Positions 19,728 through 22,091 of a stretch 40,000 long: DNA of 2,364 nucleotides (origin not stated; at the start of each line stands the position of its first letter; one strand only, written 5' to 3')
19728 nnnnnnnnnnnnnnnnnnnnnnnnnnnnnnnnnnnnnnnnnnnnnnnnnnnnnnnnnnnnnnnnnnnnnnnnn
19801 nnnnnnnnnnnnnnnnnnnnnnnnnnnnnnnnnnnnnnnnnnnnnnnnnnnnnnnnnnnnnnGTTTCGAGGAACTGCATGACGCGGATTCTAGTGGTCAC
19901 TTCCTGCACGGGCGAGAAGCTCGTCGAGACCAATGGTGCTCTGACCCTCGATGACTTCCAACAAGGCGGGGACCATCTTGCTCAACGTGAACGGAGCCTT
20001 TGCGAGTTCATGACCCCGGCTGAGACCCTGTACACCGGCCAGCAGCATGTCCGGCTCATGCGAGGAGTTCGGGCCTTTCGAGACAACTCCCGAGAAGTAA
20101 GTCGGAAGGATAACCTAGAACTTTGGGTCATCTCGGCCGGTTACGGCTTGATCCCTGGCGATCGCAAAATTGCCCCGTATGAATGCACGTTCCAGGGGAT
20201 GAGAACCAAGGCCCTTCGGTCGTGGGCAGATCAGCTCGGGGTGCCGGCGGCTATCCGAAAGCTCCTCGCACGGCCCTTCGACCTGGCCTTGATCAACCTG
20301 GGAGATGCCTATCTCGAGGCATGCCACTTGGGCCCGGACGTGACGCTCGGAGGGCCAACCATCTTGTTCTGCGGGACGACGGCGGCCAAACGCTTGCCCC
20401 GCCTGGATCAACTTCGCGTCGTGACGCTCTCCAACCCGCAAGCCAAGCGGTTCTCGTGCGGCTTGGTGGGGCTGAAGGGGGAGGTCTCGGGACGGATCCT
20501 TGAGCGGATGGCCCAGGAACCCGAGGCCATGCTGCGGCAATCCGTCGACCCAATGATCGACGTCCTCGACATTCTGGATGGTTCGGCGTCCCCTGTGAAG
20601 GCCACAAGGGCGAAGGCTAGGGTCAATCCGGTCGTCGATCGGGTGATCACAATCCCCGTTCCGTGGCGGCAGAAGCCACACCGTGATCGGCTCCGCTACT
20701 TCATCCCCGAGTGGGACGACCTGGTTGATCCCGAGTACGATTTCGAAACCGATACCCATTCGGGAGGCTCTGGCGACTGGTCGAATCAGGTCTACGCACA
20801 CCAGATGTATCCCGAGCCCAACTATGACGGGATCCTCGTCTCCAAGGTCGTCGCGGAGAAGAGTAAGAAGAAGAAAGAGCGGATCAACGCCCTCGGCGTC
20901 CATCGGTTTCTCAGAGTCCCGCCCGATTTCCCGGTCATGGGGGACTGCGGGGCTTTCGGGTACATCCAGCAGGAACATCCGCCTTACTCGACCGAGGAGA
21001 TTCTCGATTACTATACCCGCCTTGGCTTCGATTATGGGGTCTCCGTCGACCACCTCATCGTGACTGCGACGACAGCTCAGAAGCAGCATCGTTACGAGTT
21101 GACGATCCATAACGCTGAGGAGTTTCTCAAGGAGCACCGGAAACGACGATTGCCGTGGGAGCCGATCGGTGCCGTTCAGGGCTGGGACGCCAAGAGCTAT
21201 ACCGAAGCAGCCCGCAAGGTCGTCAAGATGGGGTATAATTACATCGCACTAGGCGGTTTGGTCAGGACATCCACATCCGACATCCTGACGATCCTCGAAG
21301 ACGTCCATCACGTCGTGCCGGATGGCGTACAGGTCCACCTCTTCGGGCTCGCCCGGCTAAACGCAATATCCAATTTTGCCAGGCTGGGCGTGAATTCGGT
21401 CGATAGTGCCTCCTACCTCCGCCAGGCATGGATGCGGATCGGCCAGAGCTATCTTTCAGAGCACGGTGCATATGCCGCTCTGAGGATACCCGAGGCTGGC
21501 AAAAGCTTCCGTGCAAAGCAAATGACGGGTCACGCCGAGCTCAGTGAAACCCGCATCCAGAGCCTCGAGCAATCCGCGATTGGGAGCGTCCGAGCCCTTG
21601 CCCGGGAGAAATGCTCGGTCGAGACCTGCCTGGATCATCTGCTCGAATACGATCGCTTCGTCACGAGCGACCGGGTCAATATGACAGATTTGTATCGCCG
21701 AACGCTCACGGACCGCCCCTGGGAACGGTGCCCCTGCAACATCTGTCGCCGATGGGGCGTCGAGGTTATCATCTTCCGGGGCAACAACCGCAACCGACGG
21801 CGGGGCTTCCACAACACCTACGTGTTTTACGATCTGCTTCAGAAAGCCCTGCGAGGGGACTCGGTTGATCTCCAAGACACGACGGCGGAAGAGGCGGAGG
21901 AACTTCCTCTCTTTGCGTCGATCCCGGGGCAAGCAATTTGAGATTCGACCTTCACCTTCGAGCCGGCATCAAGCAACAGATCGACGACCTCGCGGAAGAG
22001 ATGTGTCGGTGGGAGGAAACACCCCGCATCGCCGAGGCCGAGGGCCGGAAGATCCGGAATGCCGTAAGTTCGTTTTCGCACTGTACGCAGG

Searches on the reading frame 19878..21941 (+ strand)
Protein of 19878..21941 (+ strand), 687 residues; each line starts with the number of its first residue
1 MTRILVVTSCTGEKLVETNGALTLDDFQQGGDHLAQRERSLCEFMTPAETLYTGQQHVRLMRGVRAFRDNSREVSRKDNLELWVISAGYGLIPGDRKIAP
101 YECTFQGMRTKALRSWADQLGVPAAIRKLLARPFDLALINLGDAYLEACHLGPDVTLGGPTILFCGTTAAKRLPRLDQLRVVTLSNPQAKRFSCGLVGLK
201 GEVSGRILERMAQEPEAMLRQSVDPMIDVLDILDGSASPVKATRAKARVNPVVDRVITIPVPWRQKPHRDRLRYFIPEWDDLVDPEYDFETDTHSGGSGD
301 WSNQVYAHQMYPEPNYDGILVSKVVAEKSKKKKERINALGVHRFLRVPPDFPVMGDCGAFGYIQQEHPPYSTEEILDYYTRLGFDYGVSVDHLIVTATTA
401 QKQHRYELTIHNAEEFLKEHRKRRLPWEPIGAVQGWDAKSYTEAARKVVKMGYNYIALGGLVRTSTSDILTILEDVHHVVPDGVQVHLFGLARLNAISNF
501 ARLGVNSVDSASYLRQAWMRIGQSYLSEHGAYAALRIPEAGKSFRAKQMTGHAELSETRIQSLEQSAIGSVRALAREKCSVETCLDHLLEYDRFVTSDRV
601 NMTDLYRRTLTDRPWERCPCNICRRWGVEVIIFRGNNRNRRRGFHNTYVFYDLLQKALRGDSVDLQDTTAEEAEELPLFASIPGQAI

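Call 5: search_protein_families(library=pfam, proteins=[window:19878-21941:+], max_evalue=0.01)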
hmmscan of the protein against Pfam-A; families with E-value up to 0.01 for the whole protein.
window:19878-21941:+ (687 aa): 2 families
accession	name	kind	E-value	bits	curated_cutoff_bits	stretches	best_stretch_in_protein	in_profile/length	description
PF01702.25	TGT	-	4.9e-13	49.3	26.3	1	337-625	63-299/357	Queuine tRNA-ribosyltransferase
PF21818.3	DUF6884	-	4.4e-07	30.5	30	1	66-130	25-86/135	Family of unknown function (DUF6884)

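Call 7: search_protein_families(library=padloc, proteins=[window:19878-21941:+], max_evalue=0.01)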
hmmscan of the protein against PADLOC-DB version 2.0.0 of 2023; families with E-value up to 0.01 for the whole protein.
window:19878-21941:+ (687 aa): 9 families
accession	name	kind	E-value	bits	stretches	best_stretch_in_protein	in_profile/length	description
PDLC02807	DpdA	-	2.7e-122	406.5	1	272-658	1-409/417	DpdA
PDLC02808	DpdA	-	1.5e-67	226.2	1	354-654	1-312/317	DpdA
PDLC02810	DpdA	-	4.6e-46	155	1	463-656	3-199/224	DpdA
PDLC02809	DpdA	-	3.4e-33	113.1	1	271-463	3-210/210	DpdA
PDLC02818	DpdC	-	1.1e-12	45.9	1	1-106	1-104/319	DpdC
PDLC02815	DpdC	-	4.6e-10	37.4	1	3-112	6-108/312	DpdC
PDLC04712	PDC-M57A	-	5.6e-07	28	1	76-119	38-81/138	-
PDLC02817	DpdC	-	1.1e-05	23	1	1-107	1-105/299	DpdC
PDLC02820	DpdC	-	0.00016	19.7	1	1-106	1-104/165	DpdC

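Call 8: search_protein_families(library=ncbifam, proteins=[window:19878-21941:+], max_evalue=0.01)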
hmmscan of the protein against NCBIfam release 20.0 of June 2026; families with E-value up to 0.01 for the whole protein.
window:19878-21941:+ (687 aa): 4 families
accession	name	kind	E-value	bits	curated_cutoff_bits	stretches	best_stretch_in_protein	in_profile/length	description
NF041059.1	DpdA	equivalog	2.7e-133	444.7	200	1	272-656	1-405/406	tRNA-guanine transglycosylase DpdA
TIGR00432.2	arcsn_tRNA_tgt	equivalog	4.6e-14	51.7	350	1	324-517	57-252/441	tRNA guanosine(15) transglycosylase TgtA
TIGR00449.1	tgt_general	superfamily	2.2e-10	40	47.6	1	371-517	121-269/367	tRNA-guanine transglycosylase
TIGR00430.1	Q_tRNA_tgt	equivalog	1.3e-06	27.7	306.75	1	371-527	121-278/368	tRNA guanosine(34) transglycosylase Tgt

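Call 88: find_homologous_proteins(query=window:19878-21941:+, max_evalue=1e-20)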
Query window:19878-21941:+ (687 aa): 2131 proteins with E <= 1e-20 among 8000 candidates; the best 120 are listed.
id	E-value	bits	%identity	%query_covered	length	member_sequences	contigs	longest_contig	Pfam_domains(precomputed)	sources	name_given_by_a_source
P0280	0.0e+0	1596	100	100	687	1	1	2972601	PF01702.26,PF21818.4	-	-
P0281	0.0e+0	1368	85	100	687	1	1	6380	PF01702.26,PF21818.4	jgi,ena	-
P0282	0.0e+0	1013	65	99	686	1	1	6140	PF01702.26,PF21818.4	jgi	jgi:hypothetical protein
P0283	0.0e+0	1012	65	99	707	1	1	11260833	PF01702.26,PF21818.4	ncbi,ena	-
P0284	4.5e-295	998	64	98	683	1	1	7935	PF01702.26,PF21818.4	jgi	jgi:hypothetical protein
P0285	8.8e-295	998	67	97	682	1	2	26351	PF01702.26,PF21818.4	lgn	-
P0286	1.5e-294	997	64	99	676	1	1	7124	PF01702.26,PF21818.4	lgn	-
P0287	2.0e-292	990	64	99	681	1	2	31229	PF01702.26,PF21818.4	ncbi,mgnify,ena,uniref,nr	ncbi:tRNA-guanine transglycosylase DpdA [uncultured Thiohalocapsa sp.]|mgnify:CR=1 FL=1|uniref:tRNA-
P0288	1.1e-290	984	63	97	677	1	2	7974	PF01702.26,PF21818.4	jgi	jgi:hypothetical protein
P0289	2.5e-290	983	64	99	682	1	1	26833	PF01702.26,PF21818.4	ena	-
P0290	3.4e-290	982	64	99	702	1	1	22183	PF01702.26,PF21818.4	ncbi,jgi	jgi:hypothetical protein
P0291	4.4e-290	982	61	98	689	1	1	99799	PF01702.26,PF21818.4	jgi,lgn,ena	-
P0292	7.6e-290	981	64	95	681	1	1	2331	PF01702.26,PF21818.4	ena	-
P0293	2.9e-289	979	62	100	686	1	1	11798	PF01702.26,PF21818.4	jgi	jgi:hypothetical protein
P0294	7.9e-289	978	63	99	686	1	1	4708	PF01702.26,PF21818.4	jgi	jgi:hypothetical protein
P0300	2.3e-287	973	63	100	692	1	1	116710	PF01702.26,PF21818.4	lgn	-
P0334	2.8e-280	950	63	99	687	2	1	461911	PF01702.26,PF21818.4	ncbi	-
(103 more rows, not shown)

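Call 89: find_encoding_contigs(protein=P0334, flank=10000, max_places=1)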
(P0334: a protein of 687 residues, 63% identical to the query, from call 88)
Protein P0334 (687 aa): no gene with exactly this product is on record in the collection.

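Call 90: find_encoding_contigs(protein=P0300, flank=10000, max_places=1)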
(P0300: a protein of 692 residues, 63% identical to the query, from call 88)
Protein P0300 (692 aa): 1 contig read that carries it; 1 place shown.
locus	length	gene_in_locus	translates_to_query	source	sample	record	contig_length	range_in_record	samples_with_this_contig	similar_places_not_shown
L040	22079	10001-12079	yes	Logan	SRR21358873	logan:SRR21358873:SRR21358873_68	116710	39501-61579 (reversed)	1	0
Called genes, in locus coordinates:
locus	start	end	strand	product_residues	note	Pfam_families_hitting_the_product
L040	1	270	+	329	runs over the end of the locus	PF00266:Aminotran_5 (weak), PF01041:DegT_DnrJ_EryC1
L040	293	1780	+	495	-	PF13428:TPR_14 (faint), PF14559:TPR_19 (faint), PF07719:TPR_2 (faint), PF12895:ANAPC3 (faint), PF23914:TPR_CcmH_CycH (faint), PF13176:TPR_7 (faint), PF25063:ARM_TT21_C (faint), PF13432:TPR_16, +1 more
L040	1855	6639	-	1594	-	PF25794:SACS, PF13020:NOV_C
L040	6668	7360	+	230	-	PF00733:Asn_synthase (weak), PF02568:ThiI (faint), PF06508:QueC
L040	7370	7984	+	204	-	PF04055:Radical_SAM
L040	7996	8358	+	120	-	PF01242:PTPS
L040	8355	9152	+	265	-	PF02649:GCHY-1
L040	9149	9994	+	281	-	PF03352:Adenine_glyco (weak)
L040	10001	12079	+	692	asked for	PF21818:DUF6884 (weak), PF01702:TGT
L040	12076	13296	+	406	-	-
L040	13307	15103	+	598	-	PF01935:DUF87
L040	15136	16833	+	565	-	-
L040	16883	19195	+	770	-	PF00580:UvrD-helicase, PF13245:AAA_19, PF13604:AAA_30 (faint), PF13361:UvrD_C (faint)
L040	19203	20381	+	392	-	PF12705:PDDEXK_1 (weak)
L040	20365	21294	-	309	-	PF01702:TGT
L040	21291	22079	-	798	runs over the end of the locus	PF00270:DEAD, PF04851:ResIII, PF22527:DEXQc_Suv3 (weak), PF00271:Helicase_C, PF14520:HHH_5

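Call 91: find_encoding_contigs(protein=P0291, flank=10000, max_places=1)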
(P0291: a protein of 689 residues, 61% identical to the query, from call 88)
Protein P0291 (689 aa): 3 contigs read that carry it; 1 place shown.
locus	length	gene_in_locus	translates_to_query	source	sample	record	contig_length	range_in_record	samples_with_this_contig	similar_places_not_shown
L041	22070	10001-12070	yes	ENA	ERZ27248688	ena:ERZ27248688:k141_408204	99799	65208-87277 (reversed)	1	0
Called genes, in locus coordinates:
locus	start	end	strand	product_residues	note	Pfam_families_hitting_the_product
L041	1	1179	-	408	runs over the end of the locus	PF07586:HXXSHH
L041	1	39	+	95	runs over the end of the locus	-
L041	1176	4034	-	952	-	PF07626:PSD3, PF00754:F5_F8_type_C, PF07637:PSD5, PF07631:PSD4, PF07627:PSCyt3, PF07624:PSD2 (weak)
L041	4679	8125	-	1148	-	PF25794:SACS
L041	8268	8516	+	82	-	PF12728:HTH_17 (weak)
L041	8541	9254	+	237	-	PF00733:Asn_synthase, PF06508:QueC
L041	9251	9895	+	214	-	PF04055:Radical_SAM (weak)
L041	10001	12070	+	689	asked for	PF21818:DUF6884 (weak), PF01702:TGT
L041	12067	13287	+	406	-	-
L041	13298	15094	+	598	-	PF01935:DUF87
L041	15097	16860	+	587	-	-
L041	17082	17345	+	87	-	PF26345:ScoMcrA_N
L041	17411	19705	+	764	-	PF00580:UvrD-helicase, PF13245:AAA_19, PF13604:AAA_30 (faint), PF13361:UvrD_C (faint)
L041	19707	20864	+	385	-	PF12705:PDDEXK_1 (weak)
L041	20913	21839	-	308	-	PF01702:TGT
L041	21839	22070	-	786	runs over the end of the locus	PF00270:DEAD, PF04851:ResIII, PF22527:DEXQc_Suv3 (weak), PF00271:Helicase_C, PF14520:HHH_5, PF04434:SWIM (weak)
